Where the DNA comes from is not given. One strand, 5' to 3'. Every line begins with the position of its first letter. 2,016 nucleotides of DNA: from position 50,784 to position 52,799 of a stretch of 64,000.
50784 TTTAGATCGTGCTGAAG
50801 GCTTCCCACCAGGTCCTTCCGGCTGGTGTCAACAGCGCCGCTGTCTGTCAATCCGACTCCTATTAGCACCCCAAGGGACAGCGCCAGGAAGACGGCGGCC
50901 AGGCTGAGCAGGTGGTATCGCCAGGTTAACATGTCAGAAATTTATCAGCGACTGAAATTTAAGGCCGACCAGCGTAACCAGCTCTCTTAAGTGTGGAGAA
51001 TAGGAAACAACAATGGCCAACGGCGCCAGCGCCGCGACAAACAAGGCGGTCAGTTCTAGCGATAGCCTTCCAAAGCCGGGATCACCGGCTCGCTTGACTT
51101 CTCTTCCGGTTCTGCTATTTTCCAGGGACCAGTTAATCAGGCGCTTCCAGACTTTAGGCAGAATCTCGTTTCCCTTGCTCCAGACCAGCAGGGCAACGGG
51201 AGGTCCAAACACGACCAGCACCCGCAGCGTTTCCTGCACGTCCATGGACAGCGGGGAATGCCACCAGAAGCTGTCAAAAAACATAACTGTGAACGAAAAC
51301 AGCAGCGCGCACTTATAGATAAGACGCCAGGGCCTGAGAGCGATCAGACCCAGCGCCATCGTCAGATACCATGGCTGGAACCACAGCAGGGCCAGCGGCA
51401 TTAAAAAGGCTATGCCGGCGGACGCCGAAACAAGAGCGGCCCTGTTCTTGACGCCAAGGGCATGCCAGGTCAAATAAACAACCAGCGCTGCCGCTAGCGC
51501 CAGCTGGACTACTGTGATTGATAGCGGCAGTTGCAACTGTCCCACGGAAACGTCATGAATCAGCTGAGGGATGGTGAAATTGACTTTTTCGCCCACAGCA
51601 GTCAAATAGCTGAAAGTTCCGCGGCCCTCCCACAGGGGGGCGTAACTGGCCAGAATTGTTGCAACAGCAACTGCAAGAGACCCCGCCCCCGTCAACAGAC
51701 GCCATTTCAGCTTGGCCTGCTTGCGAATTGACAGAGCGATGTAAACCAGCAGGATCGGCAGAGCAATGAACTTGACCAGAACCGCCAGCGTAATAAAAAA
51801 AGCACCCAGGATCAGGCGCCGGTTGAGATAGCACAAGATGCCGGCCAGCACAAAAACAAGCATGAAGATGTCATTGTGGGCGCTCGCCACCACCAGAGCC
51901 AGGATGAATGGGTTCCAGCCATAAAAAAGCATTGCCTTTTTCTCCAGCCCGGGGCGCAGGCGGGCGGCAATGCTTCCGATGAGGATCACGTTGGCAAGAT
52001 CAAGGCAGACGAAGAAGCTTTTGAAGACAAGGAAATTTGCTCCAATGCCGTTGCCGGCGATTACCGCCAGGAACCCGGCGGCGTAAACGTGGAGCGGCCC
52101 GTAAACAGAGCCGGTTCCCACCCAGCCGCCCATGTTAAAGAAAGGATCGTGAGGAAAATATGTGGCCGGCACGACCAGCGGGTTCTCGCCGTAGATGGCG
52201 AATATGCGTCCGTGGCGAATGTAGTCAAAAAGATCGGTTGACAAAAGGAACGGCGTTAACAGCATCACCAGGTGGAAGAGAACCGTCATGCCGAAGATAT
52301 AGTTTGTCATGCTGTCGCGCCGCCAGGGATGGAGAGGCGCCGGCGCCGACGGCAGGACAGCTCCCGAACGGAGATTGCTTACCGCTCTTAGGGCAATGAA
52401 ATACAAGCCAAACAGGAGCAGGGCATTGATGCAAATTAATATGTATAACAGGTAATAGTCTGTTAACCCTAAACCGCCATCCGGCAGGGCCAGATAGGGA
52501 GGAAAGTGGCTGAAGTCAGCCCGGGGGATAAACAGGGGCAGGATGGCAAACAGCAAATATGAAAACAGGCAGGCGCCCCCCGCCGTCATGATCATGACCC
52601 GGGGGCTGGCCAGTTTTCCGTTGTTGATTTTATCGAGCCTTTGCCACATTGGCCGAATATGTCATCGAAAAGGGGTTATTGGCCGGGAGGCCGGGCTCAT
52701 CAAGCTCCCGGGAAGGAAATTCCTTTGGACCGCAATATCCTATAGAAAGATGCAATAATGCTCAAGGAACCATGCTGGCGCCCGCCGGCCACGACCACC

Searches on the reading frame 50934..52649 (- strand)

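Call 8: search_protein_families(library=ncbifam, proteins=[window:50934-52649:-], max_evalue=1e-10)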
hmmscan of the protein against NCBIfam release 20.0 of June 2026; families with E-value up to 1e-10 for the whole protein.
window:50934-52649:- (571 aa): 1 family
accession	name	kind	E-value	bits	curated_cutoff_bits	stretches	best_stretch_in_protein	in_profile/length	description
TIGR03459.1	crt_membr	equivalog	5.8e-12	45.2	439.4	1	126-457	86-442/470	alpha-(1->6)-mannopyranosyltransferase A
